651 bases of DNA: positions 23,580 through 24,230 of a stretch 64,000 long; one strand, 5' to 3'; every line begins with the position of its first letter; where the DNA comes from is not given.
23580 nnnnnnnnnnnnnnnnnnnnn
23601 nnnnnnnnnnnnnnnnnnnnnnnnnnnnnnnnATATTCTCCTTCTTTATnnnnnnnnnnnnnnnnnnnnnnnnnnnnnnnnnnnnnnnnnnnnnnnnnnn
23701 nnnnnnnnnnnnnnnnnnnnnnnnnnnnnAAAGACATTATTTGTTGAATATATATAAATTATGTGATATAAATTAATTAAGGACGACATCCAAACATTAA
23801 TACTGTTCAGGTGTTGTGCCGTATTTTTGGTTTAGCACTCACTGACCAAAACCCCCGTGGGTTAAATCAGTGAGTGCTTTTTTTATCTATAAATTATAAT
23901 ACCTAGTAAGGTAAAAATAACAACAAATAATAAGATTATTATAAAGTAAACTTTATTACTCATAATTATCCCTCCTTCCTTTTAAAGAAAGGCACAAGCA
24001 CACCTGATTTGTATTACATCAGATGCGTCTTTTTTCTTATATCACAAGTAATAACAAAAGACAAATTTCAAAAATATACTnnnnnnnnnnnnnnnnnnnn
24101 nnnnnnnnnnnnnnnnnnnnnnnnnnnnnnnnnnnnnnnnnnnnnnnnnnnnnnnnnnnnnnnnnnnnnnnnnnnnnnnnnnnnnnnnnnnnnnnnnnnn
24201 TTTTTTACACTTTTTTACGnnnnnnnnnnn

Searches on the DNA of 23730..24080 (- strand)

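Call 35: search_dna_similar(query=window:23730-24080:-, collection=plasmids, mode=distant, max_evalue=0.01)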
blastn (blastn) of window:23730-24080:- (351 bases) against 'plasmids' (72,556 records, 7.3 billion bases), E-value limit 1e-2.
Records with a match: 4; places in all: 4; records where one place covers at least 80% of the query: 0.
Best place of each record, by identity: 80-90% 4.
By first word of the organism name: Lactiplantibacillus 4.
By predicted mobility (MOB-suite, as given by PLSDB): mobilizable 3; conjugative 1.
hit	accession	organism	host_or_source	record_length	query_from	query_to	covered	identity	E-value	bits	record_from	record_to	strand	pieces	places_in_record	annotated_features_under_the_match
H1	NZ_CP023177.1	Lactiplantibacillus plantarum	Drosophila melanogaster Oregon-R ...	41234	164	219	16%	82.5%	7e-3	49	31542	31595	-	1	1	none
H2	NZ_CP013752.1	Lactiplantibacillus plantarum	Drosophila melanogaster,liquid ...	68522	164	219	16%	82.5%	7e-3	49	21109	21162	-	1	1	none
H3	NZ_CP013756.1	Lactiplantibacillus plantarum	Drosophila melanogaster,liquid ...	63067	164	219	16%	82.5%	7e-3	49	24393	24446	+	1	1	none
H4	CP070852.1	Lactiplantibacillus plantarum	bacterial isolate,Fu-Tsai (Fermented ...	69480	164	219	16%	82.5%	7e-3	49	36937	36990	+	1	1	none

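Call 36: get_annotated_region(hit=H1, flank=600)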
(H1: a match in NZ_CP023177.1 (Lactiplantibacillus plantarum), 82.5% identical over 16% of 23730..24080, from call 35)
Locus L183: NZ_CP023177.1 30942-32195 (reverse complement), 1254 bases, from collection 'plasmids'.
description: Lactiplantibacillus plantarum strain BDGP2 plasmid pLtBDGP2C, complete sequence
organism: Lactiplantibacillus plantarum (NCBI taxid 1590)
taxonomy: Bacteria; Bacillota; Bacilli; Lactobacillales; Lactobacillaceae; Lactiplantibacillus; Lactiplantibacillus plantarum
host: -; source: Drosophila melanogaster Oregon-R modENCODE,feces; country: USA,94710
typing (MOB-suite, as given by PLSDB): mobilizable; replicon rep_cluster_707; relaxase MOBQ
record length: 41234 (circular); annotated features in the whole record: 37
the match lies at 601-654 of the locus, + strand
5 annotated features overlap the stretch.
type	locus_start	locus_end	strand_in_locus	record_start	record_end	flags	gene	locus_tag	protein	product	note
CDS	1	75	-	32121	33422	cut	-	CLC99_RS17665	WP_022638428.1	Y-family DNA polymerase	-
CDS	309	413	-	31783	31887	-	-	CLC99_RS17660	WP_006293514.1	putative holin-like toxin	-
CDS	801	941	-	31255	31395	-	-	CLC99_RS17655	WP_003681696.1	hypothetical protein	-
CDS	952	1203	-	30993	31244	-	-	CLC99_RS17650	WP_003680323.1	GlsB/YeaQ/YmgE family stress response membrane protein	-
CDS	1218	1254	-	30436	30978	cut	-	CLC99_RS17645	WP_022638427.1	Asp23/Gls24 family envelope stress response protein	-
